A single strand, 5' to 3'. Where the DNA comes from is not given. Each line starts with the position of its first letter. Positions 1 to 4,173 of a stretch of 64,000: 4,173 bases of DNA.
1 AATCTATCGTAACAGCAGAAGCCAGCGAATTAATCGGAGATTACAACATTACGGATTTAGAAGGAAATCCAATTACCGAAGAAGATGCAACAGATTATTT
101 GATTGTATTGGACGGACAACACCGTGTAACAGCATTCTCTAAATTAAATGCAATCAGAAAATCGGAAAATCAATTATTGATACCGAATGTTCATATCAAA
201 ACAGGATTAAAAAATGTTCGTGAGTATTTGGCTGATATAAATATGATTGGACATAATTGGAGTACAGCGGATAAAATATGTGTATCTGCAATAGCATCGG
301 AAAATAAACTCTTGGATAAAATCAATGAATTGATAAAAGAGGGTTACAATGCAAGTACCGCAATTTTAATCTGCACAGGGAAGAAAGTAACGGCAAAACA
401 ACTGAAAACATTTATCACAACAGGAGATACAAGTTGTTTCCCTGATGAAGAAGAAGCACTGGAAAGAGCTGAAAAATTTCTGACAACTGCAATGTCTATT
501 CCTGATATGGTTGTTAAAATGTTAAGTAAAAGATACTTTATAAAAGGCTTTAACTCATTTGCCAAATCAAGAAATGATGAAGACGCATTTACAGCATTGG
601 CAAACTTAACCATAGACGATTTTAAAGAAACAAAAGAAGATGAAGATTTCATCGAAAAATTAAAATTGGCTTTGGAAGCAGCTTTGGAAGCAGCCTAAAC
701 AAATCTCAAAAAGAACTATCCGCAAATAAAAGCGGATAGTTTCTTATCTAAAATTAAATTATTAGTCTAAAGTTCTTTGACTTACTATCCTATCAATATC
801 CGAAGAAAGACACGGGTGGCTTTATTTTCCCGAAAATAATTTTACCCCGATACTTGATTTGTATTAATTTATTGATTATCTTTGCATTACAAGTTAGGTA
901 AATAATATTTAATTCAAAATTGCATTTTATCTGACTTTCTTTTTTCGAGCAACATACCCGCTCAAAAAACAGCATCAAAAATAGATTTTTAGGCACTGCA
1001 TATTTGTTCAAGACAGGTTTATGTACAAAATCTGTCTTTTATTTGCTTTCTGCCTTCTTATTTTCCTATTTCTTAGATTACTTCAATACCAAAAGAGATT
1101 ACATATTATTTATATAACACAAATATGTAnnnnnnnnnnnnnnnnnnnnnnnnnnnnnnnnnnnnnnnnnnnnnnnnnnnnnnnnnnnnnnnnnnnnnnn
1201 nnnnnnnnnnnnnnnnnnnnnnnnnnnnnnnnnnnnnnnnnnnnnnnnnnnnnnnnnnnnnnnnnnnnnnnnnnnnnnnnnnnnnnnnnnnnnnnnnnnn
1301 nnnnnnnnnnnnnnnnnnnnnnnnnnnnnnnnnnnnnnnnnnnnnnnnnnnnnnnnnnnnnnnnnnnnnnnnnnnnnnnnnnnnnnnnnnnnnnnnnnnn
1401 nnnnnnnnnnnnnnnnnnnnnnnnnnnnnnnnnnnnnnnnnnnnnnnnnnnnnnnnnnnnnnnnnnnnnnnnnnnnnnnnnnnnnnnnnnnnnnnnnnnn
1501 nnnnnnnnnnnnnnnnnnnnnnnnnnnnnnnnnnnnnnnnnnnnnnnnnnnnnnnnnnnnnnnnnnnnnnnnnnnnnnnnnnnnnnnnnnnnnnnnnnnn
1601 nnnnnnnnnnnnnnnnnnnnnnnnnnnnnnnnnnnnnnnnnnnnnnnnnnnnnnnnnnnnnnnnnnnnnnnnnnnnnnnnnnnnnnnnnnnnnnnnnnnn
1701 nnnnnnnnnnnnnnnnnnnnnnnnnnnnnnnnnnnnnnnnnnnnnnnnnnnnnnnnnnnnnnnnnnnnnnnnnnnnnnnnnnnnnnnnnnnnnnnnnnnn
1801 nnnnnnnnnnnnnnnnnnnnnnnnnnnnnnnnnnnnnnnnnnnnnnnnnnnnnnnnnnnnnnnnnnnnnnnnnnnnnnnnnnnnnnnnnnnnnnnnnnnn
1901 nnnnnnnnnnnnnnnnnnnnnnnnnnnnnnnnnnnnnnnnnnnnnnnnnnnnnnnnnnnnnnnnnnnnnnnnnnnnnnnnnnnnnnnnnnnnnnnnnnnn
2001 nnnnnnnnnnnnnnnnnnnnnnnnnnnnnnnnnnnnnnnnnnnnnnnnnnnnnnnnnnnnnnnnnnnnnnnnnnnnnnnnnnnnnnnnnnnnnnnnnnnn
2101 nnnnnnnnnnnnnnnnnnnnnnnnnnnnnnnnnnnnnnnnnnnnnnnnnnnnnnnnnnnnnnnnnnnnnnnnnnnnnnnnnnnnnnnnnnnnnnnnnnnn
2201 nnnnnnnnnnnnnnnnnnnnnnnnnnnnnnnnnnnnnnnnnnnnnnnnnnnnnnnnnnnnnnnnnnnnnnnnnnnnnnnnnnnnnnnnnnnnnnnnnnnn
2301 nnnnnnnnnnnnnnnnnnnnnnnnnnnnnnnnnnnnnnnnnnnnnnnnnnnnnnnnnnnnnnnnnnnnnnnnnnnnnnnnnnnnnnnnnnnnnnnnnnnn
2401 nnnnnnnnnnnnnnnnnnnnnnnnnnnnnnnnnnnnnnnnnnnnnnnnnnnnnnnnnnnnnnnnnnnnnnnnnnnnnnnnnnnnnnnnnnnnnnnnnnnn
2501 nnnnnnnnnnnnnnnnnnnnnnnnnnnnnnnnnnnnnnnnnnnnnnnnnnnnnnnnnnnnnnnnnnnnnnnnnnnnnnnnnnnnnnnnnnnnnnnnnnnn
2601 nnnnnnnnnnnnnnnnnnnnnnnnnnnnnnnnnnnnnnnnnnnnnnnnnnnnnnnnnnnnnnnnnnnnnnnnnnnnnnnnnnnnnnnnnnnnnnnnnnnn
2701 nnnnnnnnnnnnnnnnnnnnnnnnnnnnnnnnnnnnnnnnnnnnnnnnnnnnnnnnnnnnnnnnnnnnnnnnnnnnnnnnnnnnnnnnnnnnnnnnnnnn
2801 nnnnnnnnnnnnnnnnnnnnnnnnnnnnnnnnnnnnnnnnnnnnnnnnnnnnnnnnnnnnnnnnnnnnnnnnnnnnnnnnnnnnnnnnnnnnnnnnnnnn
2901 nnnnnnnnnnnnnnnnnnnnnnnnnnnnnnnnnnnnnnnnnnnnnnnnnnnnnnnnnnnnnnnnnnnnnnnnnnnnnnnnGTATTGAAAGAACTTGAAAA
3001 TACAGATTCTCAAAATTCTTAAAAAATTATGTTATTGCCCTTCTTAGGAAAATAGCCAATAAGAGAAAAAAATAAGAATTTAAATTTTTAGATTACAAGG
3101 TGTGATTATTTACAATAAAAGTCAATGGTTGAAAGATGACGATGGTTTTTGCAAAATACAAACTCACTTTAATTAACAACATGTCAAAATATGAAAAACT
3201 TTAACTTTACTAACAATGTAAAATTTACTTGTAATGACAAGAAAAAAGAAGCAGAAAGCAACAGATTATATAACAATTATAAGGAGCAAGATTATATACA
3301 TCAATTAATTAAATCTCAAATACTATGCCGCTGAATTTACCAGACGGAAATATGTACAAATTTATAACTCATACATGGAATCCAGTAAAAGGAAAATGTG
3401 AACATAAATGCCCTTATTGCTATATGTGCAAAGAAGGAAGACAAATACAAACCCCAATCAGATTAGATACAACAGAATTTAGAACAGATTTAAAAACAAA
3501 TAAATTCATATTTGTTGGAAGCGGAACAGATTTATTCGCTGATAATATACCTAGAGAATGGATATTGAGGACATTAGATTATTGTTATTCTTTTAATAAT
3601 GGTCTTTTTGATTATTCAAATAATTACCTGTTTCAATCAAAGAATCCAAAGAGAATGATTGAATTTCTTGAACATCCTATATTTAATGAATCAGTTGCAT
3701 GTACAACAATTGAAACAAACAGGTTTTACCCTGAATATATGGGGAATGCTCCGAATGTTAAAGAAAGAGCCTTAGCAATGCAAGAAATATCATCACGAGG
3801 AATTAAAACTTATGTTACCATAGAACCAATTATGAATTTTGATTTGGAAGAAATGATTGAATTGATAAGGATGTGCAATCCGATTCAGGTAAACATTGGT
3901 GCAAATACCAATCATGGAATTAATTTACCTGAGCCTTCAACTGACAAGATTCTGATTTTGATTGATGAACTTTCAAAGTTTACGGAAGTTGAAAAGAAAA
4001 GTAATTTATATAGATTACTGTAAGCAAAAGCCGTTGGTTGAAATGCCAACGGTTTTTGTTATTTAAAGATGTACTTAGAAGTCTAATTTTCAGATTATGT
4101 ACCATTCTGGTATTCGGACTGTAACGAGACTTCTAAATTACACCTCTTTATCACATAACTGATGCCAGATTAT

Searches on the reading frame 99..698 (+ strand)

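Call 3: search_protein_families(library=pfam, proteins=[window:99-698:+], max_evalue=1)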
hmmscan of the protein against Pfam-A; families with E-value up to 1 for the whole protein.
window:99-698:+ (199 aa): 3 families
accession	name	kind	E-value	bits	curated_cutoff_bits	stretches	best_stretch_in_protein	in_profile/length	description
PF14072.11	DndB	-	0.052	13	29.1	1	2-53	101-153/338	DNA-sulfur modification-associated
PF11199.13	DUF2891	-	0.081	12.4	25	1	70-179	143-260/325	Protein of unknown function (DUF2891)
PF03235.19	GmrSD_N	-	0.088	13.4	33.2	1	2-86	60-131/199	GmrSD restriction endonuclease, N-terminal domain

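Call 4: search_protein_families(library=padloc, proteins=[window:99-698:+], max_evalue=1)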
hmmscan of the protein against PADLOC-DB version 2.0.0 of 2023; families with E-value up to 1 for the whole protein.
window:99-698:+ (199 aa): 0 families

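Call 5: search_protein_families(library=ncbifam, proteins=[window:99-698:+], max_evalue=1)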
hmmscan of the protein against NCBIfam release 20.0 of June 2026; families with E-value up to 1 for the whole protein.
window:99-698:+ (199 aa): 4 families
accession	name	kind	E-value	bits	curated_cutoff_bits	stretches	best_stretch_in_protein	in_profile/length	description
TIGR03187.1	DGQHR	domain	1.5e-05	24.9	58.85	1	2-107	100-186/276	DGQHR domain-containing protein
TIGR03826.1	YvyF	hypoth_equivalog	0.022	14.7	124.15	1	56-108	16-69/137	TIGR03826 family flagellar region protein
TIGR01737.1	FGAM_synth_I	equivalog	0.037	13.4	177.8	1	46-107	42-102/228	phosphoribosylformylglycinamidine synthase I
NF053863.1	DS11_antiphage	equivalog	0.048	12.8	260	1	64-193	150-264/305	CBS domain-containing anti-phage protein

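Call 87: search_protein_families(library=phrogs, proteins=[window:99-698:+], max_evalue=0.001)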
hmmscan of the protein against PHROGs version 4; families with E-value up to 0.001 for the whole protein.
window:99-698:+ (199 aa): 0 families

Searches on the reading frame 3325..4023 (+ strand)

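Call 3: search_protein_families(library=pfam, proteins=[window:3325-4023:+], max_evalue=1)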
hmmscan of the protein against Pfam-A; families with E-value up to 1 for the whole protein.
window:3325-4023:+ (232 aa): 2 families
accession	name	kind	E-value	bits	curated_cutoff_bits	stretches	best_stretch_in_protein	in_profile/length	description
PF07505.17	DUF5131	-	2.2e-06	27.8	28.9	1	12-156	5-152/243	Protein of unknown function (DUF5131)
PF04055.27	Radical_SAM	-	0.00088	19.9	29.5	1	24-182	6-164/166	Radical SAM superfamily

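Call 4: search_protein_families(library=padloc, proteins=[window:3325-4023:+], max_evalue=1)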
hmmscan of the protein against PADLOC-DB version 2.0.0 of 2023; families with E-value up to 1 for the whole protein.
window:3325-4023:+ (232 aa): 2 families
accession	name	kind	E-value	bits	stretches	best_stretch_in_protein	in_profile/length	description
PDLC04639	PDC-M41B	-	1e-05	23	1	15-91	10-100/241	-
PDLC04569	PDC-M30B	-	0.00016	19.3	1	15-88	10-97/241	-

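Call 5: search_protein_families(library=ncbifam, proteins=[window:3325-4023:+], max_evalue=1)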
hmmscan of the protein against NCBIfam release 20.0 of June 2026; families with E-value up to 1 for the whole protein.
window:3325-4023:+ (232 aa): 4 families
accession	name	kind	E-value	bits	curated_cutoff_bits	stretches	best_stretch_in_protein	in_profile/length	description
TIGR04470.1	rSAM_mob_pairB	equivalog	0.013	14.9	410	1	135-179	141-187/285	radical SAM mobile pair protein B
NF033668.1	rSAM_PA0069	hypoth_equivalog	0.015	14.4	360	1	16-34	59-76/348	PA0069 family radical SAM protein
NF038135.1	rSAM_Rv2578c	equivalog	0.022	13.8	430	1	15-41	61-78/317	Rv2578c family radical SAM protein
NF006830.1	PRK09355.1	equivalog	0.053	12.9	180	1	167-198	39-70/263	hydroxyethylthiazole kinase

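Call 87: search_protein_families(library=phrogs, proteins=[window:3325-4023:+], max_evalue=0.001)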
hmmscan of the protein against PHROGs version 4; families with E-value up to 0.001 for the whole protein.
window:3325-4023:+ (232 aa): 2 families
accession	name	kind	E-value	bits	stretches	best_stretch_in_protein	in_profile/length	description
phrog_2045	-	unknown function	1.9e-09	38.4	1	15-198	11-203/299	-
phrog_13321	-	unknown function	9.1e-05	22.7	0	19-214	47-250/307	-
